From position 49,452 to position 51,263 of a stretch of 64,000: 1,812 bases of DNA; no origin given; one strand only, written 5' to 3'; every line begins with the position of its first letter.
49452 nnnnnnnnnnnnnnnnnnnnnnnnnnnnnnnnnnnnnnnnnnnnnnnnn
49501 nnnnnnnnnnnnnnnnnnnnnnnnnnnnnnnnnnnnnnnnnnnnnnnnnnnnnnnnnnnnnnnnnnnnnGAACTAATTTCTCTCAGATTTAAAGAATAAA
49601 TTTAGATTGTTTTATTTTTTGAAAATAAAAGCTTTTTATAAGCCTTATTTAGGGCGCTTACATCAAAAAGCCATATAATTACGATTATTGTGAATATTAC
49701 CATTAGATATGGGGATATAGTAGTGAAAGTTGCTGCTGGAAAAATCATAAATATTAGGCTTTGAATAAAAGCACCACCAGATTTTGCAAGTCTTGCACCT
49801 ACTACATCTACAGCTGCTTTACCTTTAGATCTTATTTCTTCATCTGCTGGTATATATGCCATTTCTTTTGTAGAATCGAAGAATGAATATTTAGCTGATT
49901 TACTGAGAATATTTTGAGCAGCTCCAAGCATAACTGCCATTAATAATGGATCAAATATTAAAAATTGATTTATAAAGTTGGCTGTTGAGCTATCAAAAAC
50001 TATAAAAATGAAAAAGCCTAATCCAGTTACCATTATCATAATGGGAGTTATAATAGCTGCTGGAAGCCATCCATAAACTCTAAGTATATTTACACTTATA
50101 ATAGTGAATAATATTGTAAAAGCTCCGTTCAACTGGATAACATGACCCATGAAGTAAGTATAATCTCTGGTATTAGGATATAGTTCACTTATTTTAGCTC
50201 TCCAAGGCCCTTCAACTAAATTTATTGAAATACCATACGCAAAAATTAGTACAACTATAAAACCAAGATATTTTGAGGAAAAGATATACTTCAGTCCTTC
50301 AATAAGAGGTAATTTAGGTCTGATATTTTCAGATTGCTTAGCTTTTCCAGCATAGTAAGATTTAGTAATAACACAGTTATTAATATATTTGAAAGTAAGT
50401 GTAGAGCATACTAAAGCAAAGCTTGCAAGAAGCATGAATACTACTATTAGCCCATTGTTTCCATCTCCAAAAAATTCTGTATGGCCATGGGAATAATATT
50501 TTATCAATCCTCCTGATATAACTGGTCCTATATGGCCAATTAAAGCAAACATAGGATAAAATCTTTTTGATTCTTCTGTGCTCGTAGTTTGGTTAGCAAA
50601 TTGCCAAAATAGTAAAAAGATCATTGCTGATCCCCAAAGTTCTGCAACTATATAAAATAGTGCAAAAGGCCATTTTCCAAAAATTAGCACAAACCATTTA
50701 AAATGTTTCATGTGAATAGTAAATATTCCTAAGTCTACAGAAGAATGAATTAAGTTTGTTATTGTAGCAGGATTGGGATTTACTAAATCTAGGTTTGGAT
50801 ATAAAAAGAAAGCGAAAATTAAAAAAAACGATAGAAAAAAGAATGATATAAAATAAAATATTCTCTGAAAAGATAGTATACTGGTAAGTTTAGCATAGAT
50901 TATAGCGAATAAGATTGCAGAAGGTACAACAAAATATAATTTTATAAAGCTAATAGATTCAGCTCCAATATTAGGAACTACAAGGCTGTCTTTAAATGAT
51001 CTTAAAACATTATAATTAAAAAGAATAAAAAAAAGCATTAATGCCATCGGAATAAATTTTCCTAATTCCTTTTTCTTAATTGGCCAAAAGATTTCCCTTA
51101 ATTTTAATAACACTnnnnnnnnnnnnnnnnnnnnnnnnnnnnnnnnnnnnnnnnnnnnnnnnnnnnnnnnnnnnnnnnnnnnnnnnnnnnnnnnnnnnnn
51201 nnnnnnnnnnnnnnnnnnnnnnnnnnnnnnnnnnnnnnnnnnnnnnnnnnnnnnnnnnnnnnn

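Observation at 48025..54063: Transhydrogenase operon runs with 1-nt spacing into two diverged Tlc/NTT nucleotide-transporter paralogs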

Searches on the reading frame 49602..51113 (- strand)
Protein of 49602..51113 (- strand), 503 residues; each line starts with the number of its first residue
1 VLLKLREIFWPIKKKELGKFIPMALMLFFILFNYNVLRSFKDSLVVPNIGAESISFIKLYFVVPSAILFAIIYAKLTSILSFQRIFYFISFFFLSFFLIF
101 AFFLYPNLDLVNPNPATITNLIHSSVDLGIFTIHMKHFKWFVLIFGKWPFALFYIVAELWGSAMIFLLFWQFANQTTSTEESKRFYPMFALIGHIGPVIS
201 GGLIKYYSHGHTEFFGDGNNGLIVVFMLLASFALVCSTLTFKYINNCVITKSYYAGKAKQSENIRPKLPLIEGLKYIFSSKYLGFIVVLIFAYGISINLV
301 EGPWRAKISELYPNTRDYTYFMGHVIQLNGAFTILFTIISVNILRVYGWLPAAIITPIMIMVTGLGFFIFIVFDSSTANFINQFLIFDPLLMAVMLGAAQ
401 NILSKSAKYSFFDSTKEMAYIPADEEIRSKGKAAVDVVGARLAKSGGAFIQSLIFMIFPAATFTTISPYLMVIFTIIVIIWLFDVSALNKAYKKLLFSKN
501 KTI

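Call 3: search_protein_families(library=pfam, proteins=[window:49602-51113:-])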
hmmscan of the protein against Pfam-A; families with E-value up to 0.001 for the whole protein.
window:49602-51113:- (503 aa): 1 family
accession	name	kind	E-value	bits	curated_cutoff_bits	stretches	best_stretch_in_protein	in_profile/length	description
PF03219.20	TLC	-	7.1e-166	553.3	21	1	4-492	10-491/491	TLC ATP/ADP transporter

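Call 4: search_protein_families(library=ncbifam, proteins=[window:49602-51113:-])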
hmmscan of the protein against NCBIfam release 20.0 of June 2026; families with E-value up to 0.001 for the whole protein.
window:49602-51113:- (503 aa): 1 family
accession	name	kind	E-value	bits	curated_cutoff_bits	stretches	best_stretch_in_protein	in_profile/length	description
TIGR00769.1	AAA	superfamily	7.9e-142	473.5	387.2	1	12-492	1-472/472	NTP/NDP exchange transporter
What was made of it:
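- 49602..51113 (-): NTT1, orthogroup a: the pnt-adjacent nucleotide transporter, 503 aa, GTG start. Pfam TLC, E 7e-166, and TIGR00769 at 473 bits (calls 3, 4).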

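Call 7: find_encoding_contigs(protein=window:49602-51113:-, flank=10000, max_places=6)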
Protein window:49602-51113:- (503 aa): 1 contig read that carries it; 1 place shown.
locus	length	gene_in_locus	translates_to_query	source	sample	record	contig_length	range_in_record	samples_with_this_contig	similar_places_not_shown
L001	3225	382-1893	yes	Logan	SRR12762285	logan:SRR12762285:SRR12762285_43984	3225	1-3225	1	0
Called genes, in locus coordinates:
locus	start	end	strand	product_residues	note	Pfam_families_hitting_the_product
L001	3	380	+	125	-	?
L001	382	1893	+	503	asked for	PF03219:TLC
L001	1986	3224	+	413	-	?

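Call 10: find_homologous_proteins(query=window:49602-51113:-, max_evalue=1e-20)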
Query window:49602-51113:- (503 aa): 3449 proteins with E <= 1e-20 among 8000 candidates; the best 120 are listed.
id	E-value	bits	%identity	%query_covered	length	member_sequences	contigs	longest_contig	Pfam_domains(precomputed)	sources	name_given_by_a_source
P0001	0.0e+0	1080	99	100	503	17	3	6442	PF03219.21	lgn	-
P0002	7.5e-269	911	81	100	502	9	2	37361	PF03219.21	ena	-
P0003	2.2e-245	833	74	99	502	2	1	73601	PF03219.21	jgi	jgi:AAA family ATP:ADP antiporter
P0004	2.1e-238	810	72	99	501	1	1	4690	PF03219.21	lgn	-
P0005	7.4e-235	799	71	99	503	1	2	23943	PF03219.21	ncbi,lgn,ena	-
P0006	9.8e-213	726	64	99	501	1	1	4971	PF03219.21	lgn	-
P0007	7.6e-203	693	66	95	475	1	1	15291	PF03219.21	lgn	-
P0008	3.4e-174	598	58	99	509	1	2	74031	PF03219.21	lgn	-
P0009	1.6e-172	593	55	99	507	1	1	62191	PF03219.21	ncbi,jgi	jgi:AAA family ATP:ADP antiporter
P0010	7.0e-171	588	53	99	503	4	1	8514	PF03219.21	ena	-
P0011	1.4e-169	583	54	97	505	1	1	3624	PF03219.21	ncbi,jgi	jgi:AAA family ATP:ADP antiporter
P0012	1.3e-168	580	53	98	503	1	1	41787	PF03219.21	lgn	-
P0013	1.4e-168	580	54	97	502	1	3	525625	PF03219.21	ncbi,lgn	-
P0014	1.8e-168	580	54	99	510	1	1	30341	PF03219.21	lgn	-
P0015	9.2e-168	577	55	98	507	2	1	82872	PF03219.21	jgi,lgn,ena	-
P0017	3.4e-167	575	53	99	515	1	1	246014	PF03219.21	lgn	-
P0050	4.3e-160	552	52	100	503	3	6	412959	PF03219.21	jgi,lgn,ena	-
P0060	1.6e-157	543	51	98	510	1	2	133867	PF03219.21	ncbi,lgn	-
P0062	1.6e-156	540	52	98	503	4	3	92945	PF03219.21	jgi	jgi:ATP:ADP antiporter, AAA family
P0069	3.9e-154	532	52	99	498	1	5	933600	PF03219.21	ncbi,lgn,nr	ncbi:MAG: NTP/NDP exchange transporter [Candidatus Midichloria sp.]|nr:MAG: NTP/NDP exchange transpo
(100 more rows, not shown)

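Call 11: find_encoding_contigs(protein=P0002, flank=10000, max_places=2)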
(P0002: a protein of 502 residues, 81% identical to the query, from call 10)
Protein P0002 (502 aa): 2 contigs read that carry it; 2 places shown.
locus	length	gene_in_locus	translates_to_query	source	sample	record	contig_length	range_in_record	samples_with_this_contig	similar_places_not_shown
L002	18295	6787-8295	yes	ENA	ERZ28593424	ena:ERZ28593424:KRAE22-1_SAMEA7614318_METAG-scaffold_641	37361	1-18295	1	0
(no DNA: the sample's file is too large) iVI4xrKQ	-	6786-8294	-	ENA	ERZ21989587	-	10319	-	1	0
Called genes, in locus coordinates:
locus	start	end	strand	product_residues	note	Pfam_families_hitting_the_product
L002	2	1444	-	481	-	?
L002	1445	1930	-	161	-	PF00300:His_Phos_1 (weak)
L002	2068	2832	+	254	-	PF03883:H2O2_YaaD, PF21818:DUF6884 (weak)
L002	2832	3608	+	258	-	PF01209:Ubie_methyltran (weak), PF13489:Methyltransf_23, PF08241:Methyltransf_11, PF08242:Methyltransf_12, PF13649:Methyltransf_25, PF13847:Methyltransf_31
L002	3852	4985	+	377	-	PF05222:AlaDh_PNT_N, PF01262:AlaDh_PNT_C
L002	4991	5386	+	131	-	PF12769:PNTB_4TM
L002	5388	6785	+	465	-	PF02233:PNTB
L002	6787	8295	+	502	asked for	PF03219:TLC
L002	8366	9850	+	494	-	PF03219:TLC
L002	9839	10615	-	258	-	PF06691:DUF1189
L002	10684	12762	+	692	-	PF00456:Transketolase_N, PF13292:DXP_synthase_N, PF02779:Transket_pyr, PF02780:Transketolase_C, PF22613:Transketolase_C_1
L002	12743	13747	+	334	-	PF00044:Gp_dh_N, PF02800:Gp_dh_C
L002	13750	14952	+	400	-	PF00162:PGK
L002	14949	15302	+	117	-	-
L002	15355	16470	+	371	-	-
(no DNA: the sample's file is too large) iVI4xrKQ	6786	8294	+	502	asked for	PF03219:TLC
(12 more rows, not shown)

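Call 12: find_encoding_contigs(protein=P0003, flank=10000, max_places=2)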
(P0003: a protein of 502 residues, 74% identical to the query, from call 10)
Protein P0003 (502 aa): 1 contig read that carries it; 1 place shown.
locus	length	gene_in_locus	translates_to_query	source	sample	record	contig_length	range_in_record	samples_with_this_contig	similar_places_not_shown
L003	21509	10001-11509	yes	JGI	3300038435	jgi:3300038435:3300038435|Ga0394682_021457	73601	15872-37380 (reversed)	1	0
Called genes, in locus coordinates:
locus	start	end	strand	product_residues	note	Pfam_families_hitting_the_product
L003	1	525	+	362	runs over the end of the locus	PF01594:AI-2E_transport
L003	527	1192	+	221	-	PF00308:Bac_DnaA (faint), PF22688:Hda_lid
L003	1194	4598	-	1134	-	PF00580:UvrD-helicase, PF13245:AAA_19 (faint), PF13361:UvrD_C, PF13538:UvrD_C_2 (faint), PF12705:PDDEXK_1 (weak)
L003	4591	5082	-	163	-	PF00300:His_Phos_1 (faint)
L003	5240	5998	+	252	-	PF03883:H2O2_YaaD, PF21818:DUF6884 (weak)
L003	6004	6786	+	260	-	PF01209:Ubie_methyltran (weak), PF03141:Methyltransf_29 (weak), PF13489:Methyltransf_23, PF13847:Methyltransf_31, PF08241:Methyltransf_11, PF08242:Methyltransf_12, PF13649:Methyltransf_25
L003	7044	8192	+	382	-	PF05222:AlaDh_PNT_N, PF01262:AlaDh_PNT_C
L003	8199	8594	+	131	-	PF12769:PNTB_4TM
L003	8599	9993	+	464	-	PF02233:PNTB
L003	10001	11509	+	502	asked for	PF03219:TLC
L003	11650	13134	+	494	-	PF03219:TLC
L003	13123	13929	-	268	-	PF06691:DUF1189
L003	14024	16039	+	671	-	PF00456:Transketolase_N, PF13292:DXP_synthase_N, PF02779:Transket_pyr, PF02780:Transketolase_C, PF22613:Transketolase_C_1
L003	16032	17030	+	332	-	PF00044:Gp_dh_N, PF02800:Gp_dh_C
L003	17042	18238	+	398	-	PF00162:PGK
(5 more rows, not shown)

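Call 13: find_encoding_contigs(protein=P0005, flank=10000, max_places=2)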
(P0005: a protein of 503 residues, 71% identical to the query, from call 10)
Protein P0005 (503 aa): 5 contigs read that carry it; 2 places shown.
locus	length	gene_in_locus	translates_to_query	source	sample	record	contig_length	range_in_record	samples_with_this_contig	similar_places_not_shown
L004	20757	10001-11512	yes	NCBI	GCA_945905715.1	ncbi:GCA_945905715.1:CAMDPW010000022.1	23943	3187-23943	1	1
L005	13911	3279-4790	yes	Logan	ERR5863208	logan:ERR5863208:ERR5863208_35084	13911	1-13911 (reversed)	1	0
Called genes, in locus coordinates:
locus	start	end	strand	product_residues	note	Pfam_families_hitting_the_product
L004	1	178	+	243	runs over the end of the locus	PF05448:AXE1 (faint), PF01738:DLH, PF00326:Peptidase_S9 (faint), PF08840:BAAT_C (faint)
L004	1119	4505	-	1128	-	PF00580:UvrD-helicase, PF13245:AAA_19 (faint), PF13361:UvrD_C, PF13538:UvrD_C_2 (faint)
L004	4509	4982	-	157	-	PF00300:His_Phos_1 (faint)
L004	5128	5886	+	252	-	PF03883:H2O2_YaaD, PF21818:DUF6884 (weak)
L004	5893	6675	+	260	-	PF13489:Methyltransf_23, PF08241:Methyltransf_11, PF08242:Methyltransf_12, PF13649:Methyltransf_25, PF13847:Methyltransf_31 (weak)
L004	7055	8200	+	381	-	PF05222:AlaDh_PNT_N, PF01262:AlaDh_PNT_C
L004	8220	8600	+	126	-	PF12769:PNTB_4TM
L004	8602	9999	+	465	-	PF02233:PNTB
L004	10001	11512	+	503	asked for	PF03219:TLC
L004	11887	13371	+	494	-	PF03219:TLC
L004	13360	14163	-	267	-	PF06691:DUF1189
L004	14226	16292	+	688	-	PF00456:Transketolase_N, PF13292:DXP_synthase_N (weak), PF02779:Transket_pyr, PF02780:Transketolase_C, PF22613:Transketolase_C_1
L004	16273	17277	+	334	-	PF00044:Gp_dh_N, PF02800:Gp_dh_C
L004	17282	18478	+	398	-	PF00162:PGK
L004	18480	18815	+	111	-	-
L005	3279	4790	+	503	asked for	PF03219:TLC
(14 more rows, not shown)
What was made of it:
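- Checked: The real start is therefore ATG 49509 (MGALKEF...), the protein is 494 aa as in the relatives (calls 11-13), and the NTT1-NTT2 spacer is 92 nt, with room for a promoter.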

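Call 14: search_solved_structures(query=window:49602-51113:-, max_evalue=0.001, show_alignments=0)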
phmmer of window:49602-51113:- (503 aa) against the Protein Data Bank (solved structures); distinct sequences matched with E-value up to 0.001: 2.
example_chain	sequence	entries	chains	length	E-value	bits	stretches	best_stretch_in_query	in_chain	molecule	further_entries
9j3n_A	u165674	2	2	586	4.3e-107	362.2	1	4-492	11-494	ADP,ATP carrier protein 1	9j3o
9j3j_A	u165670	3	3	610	2.7e-94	320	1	13-494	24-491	ADP,ATP carrier protein 1, chloroplastic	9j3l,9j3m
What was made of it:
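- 49602..51113 (-): PDB 9j3n 'ADP,ATP carrier protein 1', E 4e-107 (call 14).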

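Call 16: find_related_loci(query=window:49602-51113:-, collection=genome_contigs, flank=10000)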
Query window:49602-51113:- (503 aa) in genome_contigs; peptide patterns used: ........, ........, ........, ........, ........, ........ (x = any residue, [..] = any of these).
206 stretches matched a pattern; 18 encode a relative of the query (tblastn E <= 1e-3); 18 distinct loci.
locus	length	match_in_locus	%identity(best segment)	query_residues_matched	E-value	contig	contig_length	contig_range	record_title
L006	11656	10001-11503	93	1-501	0e+0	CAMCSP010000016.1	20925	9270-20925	MAG: Rickettsia typhi isolate LH-02apr19-40 genome assembly, contig: LH-02apr19-C5404, whole genome shotgun sequence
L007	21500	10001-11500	73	1-501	0e+0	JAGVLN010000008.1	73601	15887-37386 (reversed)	MAG: Rickettsiales bacterium isolate SW_16 c_000000021457, whole genome shotgun sequence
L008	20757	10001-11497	71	1-499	0e+0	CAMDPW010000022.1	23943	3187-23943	MAG: Rickettsia typhi isolate ZH-03apr19-290 genome assembly, contig: ZH-03apr19-C2977, whole genome shotgun sequence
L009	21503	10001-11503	54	5-502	2e-174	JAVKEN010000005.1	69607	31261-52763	MAG: Rickettsiales bacterium isolate E2-BRE-18 k141_7988, whole genome shotgun sequence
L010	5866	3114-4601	55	4-496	1e-174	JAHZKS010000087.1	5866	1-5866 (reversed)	MAG: Alphaproteobacteria bacterium isolate O_S4.2_bin.38 k141_1160200, whole genome shotgun sequence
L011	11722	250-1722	53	5-498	8e-166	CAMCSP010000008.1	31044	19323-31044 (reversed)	MAG: Rickettsia typhi isolate LH-02apr19-40 genome assembly, contig: LH-02apr19-C2875, whole genome shotgun sequence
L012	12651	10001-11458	54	11-493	2e-157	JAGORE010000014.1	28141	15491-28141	MAG: Rickettsiales bacterium isolate Gw_Eff_bin_241 Gw_Eff_3198_length_28141_cov_5.127722, whole genome shotgun sequence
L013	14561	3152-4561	47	13-493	3e-121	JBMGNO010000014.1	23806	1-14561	MAG: Rickettsiaceae bacterium isolate MCH_20Endo_J9 Ga0190276_114, whole genome shotgun sequence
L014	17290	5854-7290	42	11-503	2e-115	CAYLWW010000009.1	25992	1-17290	MAG TPA_asm: uncultured Candidatus Midichloriaceae bacterium isolate SRP296810_co1_26 genome assembly, contig: NODE_1783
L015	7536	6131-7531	44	10-494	1e-110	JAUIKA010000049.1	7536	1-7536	MAG: Alphaproteobacteria bacterium isolate Co_bin.34 NODE_55349_length_7536_cov_0.972061, whole genome shotgun sequence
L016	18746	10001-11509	40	6-500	2e-108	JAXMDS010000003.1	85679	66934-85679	MAG: Rickettsiales bacterium isolate STL-PRO42 C3.232.fa-3, whole genome shotgun sequence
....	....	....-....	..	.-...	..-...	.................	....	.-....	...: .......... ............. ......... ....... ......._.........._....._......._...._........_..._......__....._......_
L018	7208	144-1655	37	4-503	1e-93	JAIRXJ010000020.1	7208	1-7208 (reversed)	MAG: Puniceicoccales bacterium isolate Gsp477_bin153 k119_2142114, whole genome shotgun sequence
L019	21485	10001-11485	37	4-490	3e-92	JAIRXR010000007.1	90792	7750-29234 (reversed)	MAG: Puniceicoccales bacterium isolate Gsp477_bin174 k119_42189, whole genome shotgun sequence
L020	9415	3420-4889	37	4-490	5e-89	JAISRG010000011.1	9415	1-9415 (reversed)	MAG: Puniceicoccales bacterium isolate Kf353_bin47 k119_835843, whole genome shotgun sequence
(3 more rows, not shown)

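Call 22: find_encoding_contigs(protein=P0008, flank=10000, max_places=1)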
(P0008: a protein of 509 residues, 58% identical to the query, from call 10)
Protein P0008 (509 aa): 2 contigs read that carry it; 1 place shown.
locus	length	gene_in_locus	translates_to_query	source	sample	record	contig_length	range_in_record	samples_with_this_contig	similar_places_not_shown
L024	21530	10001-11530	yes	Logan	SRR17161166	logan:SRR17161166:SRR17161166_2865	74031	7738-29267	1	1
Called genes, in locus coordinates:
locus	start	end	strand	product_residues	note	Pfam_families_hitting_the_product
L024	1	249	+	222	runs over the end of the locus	PF00308:Bac_DnaA (faint), PF22688:Hda_lid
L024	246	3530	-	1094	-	PF00580:UvrD-helicase, PF13245:AAA_19 (weak), PF13361:UvrD_C, PF13538:UvrD_C_2 (faint)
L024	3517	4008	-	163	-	PF00300:His_Phos_1 (weak)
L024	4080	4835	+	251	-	PF03883:H2O2_YaaD, PF21818:DUF6884 (weak)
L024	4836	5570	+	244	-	PF13489:Methyltransf_23, PF13847:Methyltransf_31 (weak)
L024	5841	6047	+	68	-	-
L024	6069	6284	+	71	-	-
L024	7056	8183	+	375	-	PF05222:AlaDh_PNT_N, PF02826:2-Hacid_dh_C (faint), PF01262:AlaDh_PNT_C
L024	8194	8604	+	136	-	PF12769:PNTB_4TM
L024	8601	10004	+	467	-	PF02233:PNTB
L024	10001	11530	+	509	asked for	PF03219:TLC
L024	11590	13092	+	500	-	PF03219:TLC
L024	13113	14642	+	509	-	PF03219:TLC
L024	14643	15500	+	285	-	PF02517:Rce1-like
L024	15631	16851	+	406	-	PF00696:AA_kinase, PF13840:ACT_7, PF22468:ACT_9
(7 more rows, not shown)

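Call 23: find_encoding_contigs(protein=P0009, flank=10000, max_places=1)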
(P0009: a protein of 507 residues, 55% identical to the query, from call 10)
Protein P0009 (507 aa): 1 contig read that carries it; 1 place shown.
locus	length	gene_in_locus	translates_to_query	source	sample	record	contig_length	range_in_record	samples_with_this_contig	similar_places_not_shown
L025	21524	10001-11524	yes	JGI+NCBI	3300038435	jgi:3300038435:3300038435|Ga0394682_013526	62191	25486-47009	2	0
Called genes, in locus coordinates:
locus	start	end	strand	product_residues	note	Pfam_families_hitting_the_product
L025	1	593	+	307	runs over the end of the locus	PF01545:Cation_efflux, PF16916:ZT_dimer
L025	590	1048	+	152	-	PF00383:dCMP_cyt_deam_1, PF14437:MafB19-deam, PF14439:Bd3614-deam (weak)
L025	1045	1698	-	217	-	PF05494:MlaC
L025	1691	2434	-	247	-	PF04333:MlaA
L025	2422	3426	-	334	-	PF13432:TPR_16 (weak), PF01209:Ubie_methyltran, PF13489:Methyltransf_23, PF05175:MTS, PF08241:Methyltransf_11, PF08242:Methyltransf_12, PF13649:Methyltransf_25, PF13847:Methyltransf_31, +3 more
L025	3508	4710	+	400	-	PF00155:Aminotran_1_2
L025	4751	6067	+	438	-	PF04052:TolB_N, PF07676:PD40 (faint), PF26549:Tricorn_N, PF26550:Tricorn_2nd (weak)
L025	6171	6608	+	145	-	PF00691:OmpA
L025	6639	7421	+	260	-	PF16331:TolA_bind_tri (weak), PF13174:TPR_6 (faint), PF07719:TPR_2 (faint), PF13428:TPR_14 (faint)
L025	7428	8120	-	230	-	PF12796:Ank_2 (faint)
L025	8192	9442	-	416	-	PF00083:Sugar_tr, PF07690:MFS_1, PF00083:Sugar_tr (weak)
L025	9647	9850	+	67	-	-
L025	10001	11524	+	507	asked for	PF03219:TLC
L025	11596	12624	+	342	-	PF25917:BSH_RND, PF25876:HH_MFP_RND (faint), PF25989:YknX_C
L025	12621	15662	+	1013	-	PF00873:ACR_tran, PF03176:MMPL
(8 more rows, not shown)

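Call 27: find_encoding_contigs(protein=P0069, flank=8000, max_places=1)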
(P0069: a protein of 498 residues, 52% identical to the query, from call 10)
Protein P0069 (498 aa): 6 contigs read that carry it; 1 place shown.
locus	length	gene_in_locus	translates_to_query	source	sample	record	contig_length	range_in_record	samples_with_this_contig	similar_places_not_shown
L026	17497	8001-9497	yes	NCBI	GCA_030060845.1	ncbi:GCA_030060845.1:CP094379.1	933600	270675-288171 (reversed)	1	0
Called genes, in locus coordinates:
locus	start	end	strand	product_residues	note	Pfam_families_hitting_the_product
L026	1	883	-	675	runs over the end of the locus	PF00111:Fer2, PF13510:Fer2_4, PF10588:NADH-G_4Fe-4S_3, PF22117:Fer4_Nqo3, PF22151:Fer4_NDSU1, PF00384:Molybdopterin, PF09326:NADH_dhqG_C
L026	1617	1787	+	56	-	-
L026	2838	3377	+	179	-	-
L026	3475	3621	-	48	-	PF01839:FG-GAP (weak)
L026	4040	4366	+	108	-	PF01521:Fe-S_biosyn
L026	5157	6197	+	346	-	PF00022:Actin, PF06723:MreB_Mbl, PF00012:HSP70, PF11104:PilM_2 (faint), PF14450:FtsA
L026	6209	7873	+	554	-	PF00753:Lactamase_B, PF12706:Lactamase_B_2, PF22505:RNase_J_b_CASP, PF07521:RMMBL, PF17770:RNase_J_C (weak)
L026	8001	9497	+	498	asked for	PF03219:TLC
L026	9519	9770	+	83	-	PF02021:UPF0102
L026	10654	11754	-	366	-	PF03033:Glyco_transf_28, PF13528:Glyco_trans_1_3 (weak), PF04101:Glyco_tran_28_C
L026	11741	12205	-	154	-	PF22811:Zn_ribbon_NrdR, PF03477:ATP-cone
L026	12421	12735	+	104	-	-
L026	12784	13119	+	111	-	PF00849:PseudoU_synth_2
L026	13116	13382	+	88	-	-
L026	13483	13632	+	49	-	-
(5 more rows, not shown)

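Call 28: find_encoding_contigs(protein=P0013, flank=8000, max_places=1)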
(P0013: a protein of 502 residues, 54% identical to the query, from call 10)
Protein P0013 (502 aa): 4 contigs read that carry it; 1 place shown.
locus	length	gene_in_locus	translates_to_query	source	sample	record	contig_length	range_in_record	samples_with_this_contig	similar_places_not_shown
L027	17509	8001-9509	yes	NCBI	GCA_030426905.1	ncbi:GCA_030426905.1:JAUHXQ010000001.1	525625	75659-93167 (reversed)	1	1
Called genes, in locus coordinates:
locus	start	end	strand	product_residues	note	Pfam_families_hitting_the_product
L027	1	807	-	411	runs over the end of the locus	PF00612:IQ (faint)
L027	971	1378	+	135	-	PF00583:Acetyltransf_1, PF13673:Acetyltransf_10, PF13508:Acetyltransf_7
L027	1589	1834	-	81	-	-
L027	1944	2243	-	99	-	PF01035:DNA_binding_1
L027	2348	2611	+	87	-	PF01649:Ribosomal_S20p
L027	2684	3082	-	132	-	PF10859:DUF2660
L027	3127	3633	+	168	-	PF02130:YbeY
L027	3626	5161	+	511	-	PF20154:LNT_N, PF00795:CN_hydrolase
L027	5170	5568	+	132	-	PF01381:HTH_3, PF12844:HTH_19 (faint)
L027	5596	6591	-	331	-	PF06068:TIP49 (faint), PF01078:Mg_chelatase (faint), PF05496:RuvB_N, PF00004:AAA, PF07728:AAA_5, PF13173:AAA_14 (weak), PF17864:AAA_lid_4, PF05491:WHD_RuvB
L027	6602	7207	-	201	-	PF01330:RuvA_N, PF14520:HHH_5, PF07499:RuvA_C (weak)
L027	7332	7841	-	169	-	PF09361:Phasin_2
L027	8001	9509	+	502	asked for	PF03219:TLC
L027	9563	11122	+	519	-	PF03219:TLC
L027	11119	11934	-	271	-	PF05448:AXE1 (faint), PF02230:Abhydrolase_2 (faint), PF20434:BD-FAE (faint), PF12146:Hydrolase_4, PF00561:Abhydrolase_1 (weak), PF00326:Peptidase_S9 (weak), PF12146:Hydrolase_4 (weak)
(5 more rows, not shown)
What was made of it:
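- NTTs in Midichloria and other Rickettsiales relatives sit in unrelated contexts (calls 23, 27, 28).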

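Call 29: find_encoding_contigs(protein=P0017, flank=8000, max_places=1)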
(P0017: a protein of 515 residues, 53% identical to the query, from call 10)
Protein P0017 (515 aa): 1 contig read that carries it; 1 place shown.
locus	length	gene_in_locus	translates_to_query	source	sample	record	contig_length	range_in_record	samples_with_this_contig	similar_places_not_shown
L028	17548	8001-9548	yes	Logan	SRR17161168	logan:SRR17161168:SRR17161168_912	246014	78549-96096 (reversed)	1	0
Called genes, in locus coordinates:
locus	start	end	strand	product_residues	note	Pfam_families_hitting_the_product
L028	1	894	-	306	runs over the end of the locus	-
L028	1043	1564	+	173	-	PF00004:AAA (weak), PF01583:APS_kinase (faint), PF08433:KTI12, PF13238:AAA_18 (weak), PF13671:AAA_33, PF20720:nSTAND3 (faint)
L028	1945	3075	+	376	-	PF05222:AlaDh_PNT_N, PF01262:AlaDh_PNT_C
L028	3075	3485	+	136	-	PF12769:PNTB_4TM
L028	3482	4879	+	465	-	PF02233:PNTB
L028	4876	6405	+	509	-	PF03219:TLC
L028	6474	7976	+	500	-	PF03219:TLC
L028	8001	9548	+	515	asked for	PF03219:TLC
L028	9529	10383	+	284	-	PF02517:Rce1-like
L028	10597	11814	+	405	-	PF00696:AA_kinase, PF13840:ACT_7, PF22468:ACT_9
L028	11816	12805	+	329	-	PF03060:NMO, PF00977:His_biosynth (faint), PF03060:NMO, PF05690:ThiG (weak)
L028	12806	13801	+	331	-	PF01551:Peptidase_M23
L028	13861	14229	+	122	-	PF02152:FolB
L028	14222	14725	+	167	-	PF01288:HPPK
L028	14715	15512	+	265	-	PF00809:Pterin_bind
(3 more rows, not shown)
